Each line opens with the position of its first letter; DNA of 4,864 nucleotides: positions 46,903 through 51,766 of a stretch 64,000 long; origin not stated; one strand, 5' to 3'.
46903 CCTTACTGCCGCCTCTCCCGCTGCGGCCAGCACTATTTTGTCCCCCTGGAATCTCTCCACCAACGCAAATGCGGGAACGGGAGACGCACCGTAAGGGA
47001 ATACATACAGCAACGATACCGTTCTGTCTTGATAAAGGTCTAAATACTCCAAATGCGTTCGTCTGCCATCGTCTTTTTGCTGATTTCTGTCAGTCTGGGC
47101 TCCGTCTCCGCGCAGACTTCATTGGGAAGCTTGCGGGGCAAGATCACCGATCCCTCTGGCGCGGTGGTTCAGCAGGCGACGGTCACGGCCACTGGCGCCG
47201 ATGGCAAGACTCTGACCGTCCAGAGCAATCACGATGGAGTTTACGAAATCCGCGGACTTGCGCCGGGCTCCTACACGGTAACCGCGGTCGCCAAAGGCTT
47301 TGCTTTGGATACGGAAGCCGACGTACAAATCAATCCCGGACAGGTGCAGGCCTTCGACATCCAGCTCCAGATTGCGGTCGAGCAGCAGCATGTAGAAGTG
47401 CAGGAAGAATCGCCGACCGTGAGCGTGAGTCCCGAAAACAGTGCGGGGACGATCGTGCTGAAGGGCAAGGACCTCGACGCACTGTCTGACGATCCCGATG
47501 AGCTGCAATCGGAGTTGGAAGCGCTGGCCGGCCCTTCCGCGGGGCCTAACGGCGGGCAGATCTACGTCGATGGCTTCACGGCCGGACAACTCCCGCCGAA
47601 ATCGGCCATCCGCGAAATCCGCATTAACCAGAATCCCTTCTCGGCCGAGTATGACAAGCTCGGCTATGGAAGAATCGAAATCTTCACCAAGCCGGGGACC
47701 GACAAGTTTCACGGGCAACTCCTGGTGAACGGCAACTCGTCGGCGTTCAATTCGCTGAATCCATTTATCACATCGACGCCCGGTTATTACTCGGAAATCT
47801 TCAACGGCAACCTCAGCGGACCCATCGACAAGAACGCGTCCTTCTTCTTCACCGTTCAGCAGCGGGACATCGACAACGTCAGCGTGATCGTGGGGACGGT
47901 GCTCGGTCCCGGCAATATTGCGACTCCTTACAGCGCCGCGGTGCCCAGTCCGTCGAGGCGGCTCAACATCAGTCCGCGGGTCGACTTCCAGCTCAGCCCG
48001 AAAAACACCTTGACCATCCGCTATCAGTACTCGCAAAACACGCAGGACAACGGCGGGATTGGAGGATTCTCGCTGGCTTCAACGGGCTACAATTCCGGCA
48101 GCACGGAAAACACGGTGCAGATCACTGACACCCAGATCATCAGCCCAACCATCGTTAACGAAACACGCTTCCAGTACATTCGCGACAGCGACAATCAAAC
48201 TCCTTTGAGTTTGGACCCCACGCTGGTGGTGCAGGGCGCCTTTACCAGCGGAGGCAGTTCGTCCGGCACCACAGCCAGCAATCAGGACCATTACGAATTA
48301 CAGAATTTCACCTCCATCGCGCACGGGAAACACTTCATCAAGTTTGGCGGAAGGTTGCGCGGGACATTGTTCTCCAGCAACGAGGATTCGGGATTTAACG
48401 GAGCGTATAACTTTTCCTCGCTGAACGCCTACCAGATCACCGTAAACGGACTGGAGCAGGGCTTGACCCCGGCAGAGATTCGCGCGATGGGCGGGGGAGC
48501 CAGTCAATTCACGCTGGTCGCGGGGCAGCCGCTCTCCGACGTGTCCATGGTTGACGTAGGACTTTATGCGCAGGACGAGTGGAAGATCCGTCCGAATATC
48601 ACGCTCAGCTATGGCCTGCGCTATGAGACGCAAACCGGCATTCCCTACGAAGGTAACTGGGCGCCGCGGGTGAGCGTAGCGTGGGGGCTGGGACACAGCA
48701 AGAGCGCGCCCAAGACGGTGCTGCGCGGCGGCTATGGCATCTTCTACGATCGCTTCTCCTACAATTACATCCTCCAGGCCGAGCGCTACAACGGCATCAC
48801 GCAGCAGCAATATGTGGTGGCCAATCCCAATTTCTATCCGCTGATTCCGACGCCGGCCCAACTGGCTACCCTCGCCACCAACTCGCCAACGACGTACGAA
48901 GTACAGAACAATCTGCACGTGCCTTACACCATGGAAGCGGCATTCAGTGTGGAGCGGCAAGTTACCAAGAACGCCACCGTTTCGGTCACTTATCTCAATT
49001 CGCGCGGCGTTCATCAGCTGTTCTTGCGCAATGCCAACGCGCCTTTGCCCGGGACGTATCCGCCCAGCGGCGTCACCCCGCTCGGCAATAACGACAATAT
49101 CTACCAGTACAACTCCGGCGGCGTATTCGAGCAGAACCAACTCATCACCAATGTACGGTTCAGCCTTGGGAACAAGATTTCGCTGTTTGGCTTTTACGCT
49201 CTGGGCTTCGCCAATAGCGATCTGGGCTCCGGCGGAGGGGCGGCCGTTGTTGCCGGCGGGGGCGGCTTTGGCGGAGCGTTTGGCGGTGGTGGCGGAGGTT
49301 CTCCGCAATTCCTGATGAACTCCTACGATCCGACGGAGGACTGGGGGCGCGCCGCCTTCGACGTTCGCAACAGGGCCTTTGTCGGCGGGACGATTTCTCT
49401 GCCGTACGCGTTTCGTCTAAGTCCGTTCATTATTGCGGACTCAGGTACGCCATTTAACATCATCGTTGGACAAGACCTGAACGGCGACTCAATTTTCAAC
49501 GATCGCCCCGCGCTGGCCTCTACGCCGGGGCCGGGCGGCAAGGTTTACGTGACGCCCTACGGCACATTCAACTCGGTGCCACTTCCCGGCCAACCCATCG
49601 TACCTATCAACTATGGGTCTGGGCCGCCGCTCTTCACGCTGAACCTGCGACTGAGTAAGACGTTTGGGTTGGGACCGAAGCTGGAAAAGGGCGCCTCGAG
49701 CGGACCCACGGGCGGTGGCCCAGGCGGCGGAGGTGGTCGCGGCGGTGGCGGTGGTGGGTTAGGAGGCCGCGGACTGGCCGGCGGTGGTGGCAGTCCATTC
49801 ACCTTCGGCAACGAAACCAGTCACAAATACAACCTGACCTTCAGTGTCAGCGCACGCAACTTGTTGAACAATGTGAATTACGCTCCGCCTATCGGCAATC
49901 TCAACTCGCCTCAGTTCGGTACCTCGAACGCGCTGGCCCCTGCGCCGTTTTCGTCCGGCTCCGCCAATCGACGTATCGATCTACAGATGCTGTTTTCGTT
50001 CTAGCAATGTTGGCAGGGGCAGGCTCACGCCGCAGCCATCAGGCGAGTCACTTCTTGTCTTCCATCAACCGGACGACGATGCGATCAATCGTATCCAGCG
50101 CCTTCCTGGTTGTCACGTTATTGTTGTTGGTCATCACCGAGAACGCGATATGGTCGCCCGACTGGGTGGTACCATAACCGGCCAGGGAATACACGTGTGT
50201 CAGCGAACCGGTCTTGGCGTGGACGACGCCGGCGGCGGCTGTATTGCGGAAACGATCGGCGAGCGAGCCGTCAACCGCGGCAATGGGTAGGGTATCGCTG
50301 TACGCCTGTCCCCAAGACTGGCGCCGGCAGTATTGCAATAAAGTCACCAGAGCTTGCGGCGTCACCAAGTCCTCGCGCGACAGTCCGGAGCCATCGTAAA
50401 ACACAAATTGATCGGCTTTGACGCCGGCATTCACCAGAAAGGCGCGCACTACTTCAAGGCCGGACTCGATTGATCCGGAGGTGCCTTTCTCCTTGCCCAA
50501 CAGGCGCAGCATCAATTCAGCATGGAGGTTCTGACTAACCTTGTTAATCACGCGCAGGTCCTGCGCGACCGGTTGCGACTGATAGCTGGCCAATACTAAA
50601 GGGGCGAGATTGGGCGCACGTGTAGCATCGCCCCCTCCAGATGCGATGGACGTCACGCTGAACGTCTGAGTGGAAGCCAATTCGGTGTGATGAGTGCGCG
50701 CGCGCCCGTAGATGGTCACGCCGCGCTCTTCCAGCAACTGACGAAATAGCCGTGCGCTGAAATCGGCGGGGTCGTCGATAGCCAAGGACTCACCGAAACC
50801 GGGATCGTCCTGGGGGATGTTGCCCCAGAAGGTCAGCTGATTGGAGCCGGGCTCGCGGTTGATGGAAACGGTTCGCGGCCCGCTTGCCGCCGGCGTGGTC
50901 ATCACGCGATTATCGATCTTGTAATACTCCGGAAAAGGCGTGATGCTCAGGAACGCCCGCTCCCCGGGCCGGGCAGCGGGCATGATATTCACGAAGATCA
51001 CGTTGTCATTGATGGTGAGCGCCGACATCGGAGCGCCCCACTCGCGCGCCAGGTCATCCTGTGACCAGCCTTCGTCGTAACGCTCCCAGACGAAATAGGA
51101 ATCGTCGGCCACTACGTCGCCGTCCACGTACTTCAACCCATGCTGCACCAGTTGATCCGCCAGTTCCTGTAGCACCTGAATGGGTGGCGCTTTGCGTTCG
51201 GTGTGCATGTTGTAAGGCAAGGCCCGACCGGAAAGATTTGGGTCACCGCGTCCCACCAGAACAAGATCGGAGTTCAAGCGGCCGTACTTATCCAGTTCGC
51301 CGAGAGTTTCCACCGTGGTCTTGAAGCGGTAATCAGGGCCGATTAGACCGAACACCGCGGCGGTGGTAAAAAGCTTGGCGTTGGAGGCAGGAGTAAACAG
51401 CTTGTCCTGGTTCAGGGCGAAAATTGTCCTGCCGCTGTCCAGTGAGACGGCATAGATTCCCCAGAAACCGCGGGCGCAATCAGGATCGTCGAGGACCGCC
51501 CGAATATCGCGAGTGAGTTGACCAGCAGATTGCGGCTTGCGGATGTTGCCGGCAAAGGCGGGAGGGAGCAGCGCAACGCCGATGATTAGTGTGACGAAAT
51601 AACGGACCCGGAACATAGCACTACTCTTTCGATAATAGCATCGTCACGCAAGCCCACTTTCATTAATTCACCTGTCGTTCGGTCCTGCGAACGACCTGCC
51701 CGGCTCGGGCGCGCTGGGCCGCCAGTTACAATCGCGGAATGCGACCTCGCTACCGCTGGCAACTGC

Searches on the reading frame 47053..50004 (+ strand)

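Call 26: search_protein_families(library=pfam, proteins=[window:47053-50004:+], max_evalue=0.0001)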
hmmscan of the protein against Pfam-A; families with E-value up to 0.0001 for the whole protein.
window:47053-50004:+ (983 aa): 3 families
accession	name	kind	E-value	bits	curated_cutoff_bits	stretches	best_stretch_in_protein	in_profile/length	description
PF25183.1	OMP_b-brl_4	-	3.2e-69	234.7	30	3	532-873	434-789/838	Outer membrane beta barrel domain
PF13620.12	CarboxypepD_reg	-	2.1e-20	73.3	32.3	1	26-106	1-82/82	Carboxypeptidase regulatory-like domain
PF14686.12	fn3_3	-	5.6e-05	23.3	24.4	0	56-98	29-72/75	Polysaccharide lyase family 4, domain II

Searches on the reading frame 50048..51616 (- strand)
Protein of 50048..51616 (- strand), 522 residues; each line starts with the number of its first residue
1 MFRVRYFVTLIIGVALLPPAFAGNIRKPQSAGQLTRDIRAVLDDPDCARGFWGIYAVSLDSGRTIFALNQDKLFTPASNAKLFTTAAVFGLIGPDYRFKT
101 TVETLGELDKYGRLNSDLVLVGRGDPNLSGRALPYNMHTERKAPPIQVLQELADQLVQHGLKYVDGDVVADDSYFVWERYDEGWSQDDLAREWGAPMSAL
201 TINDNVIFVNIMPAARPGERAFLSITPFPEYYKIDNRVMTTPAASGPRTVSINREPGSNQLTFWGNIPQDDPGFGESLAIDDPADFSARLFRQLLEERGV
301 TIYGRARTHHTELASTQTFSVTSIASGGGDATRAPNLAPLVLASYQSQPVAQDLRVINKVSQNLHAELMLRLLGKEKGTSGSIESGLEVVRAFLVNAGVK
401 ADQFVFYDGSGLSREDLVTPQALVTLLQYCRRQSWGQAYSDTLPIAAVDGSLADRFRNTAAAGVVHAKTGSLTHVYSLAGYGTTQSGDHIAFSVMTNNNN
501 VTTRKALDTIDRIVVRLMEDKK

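Call 26: search_protein_families(library=pfam, proteins=[window:50048-51616:-], max_evalue=0.0001)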
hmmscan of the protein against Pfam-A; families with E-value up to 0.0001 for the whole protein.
window:50048-51616:- (522 aa): 2 families
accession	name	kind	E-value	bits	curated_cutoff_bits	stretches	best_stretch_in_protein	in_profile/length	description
PF02113.21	Peptidase_S13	-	1.1e-106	357.8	22.8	2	339-513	263-437/444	D-Ala-D-Ala carboxypeptidase 3 (S13) family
PF13354.11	Beta-lactamase2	-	4.5e-05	23.3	22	0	53-89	1-36/214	Beta-lactamase enzyme family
